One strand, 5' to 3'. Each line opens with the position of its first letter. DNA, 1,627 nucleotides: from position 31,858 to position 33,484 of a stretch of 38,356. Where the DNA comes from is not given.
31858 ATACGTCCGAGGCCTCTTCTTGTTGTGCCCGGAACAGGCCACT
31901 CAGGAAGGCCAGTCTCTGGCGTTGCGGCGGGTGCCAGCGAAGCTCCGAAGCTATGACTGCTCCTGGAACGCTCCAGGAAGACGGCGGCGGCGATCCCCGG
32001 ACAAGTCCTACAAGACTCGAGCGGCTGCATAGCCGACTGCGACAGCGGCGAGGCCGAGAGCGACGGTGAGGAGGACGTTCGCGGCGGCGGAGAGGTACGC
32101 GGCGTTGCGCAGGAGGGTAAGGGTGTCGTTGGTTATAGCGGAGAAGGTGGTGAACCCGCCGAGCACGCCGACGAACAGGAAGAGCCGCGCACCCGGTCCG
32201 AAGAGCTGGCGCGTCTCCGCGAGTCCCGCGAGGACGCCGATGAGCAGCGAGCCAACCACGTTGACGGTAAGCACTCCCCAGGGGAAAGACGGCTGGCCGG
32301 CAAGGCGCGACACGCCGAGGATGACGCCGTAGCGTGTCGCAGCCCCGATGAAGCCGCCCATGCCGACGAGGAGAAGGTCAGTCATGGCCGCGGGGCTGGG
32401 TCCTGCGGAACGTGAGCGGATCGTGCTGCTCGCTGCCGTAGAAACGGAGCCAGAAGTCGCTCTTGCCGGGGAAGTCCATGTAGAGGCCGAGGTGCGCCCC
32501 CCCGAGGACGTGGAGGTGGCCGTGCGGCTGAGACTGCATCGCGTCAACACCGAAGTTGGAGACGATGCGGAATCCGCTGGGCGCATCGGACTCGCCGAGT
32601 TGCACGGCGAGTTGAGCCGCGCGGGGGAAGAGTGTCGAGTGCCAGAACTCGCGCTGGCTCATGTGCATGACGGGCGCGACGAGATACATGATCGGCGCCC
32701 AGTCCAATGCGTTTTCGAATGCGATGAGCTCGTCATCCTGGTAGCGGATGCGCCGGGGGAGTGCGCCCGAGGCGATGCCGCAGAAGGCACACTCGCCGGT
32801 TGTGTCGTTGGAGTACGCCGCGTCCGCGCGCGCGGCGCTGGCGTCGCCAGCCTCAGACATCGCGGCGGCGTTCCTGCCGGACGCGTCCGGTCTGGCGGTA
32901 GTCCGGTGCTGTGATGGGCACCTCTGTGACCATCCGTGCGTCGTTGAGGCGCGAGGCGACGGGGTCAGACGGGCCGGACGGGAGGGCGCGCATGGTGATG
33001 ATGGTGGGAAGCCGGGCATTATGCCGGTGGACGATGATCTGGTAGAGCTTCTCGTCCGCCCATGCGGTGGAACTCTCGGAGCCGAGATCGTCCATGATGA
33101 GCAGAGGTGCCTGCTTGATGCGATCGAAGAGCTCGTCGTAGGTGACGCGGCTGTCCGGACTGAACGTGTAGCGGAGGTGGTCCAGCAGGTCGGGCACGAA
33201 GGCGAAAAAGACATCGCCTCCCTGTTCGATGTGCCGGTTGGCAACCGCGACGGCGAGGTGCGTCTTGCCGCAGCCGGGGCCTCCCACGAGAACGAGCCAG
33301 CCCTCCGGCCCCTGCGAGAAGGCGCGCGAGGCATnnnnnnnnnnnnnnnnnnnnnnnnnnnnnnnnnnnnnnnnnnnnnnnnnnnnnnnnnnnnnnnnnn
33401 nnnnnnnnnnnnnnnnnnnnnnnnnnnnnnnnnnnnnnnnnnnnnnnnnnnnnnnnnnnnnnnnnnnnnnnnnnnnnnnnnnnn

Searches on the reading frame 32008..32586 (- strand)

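Call 6: search_protein_families(library=pfam, proteins=[window:32008-32586:-])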
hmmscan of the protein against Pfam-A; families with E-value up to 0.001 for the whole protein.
window:32008-32586:- (192 aa): 1 family
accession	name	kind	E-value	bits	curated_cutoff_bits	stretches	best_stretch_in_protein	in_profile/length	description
PF02537.21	CRCB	-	4.1e-24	85.3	32.9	1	72-186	1-103/103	CrcB-like protein, Camphor Resistance (CrcB)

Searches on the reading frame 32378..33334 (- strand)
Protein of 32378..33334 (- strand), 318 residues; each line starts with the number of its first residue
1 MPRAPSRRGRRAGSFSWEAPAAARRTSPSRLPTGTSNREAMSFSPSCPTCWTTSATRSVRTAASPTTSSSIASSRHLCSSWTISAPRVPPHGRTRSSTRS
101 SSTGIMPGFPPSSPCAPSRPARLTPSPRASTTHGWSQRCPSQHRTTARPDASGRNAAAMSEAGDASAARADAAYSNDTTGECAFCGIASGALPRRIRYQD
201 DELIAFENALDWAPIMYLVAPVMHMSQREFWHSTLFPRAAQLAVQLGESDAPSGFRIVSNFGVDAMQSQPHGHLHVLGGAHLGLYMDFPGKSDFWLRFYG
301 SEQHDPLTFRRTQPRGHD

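Call 6: search_protein_families(library=pfam, proteins=[window:32378-33334:-])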
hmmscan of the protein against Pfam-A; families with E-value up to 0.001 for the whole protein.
window:32378-33334:- (318 aa): 2 families
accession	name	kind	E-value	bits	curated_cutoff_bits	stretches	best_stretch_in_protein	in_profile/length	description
PF11969.13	DcpS_C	-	6.6e-06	27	24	1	181-281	1-104/114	Scavenger mRNA decapping enzyme C-term binding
PF01230.28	HIT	-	1.7e-05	25.8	21.5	1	193-280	5-96/98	HIT domain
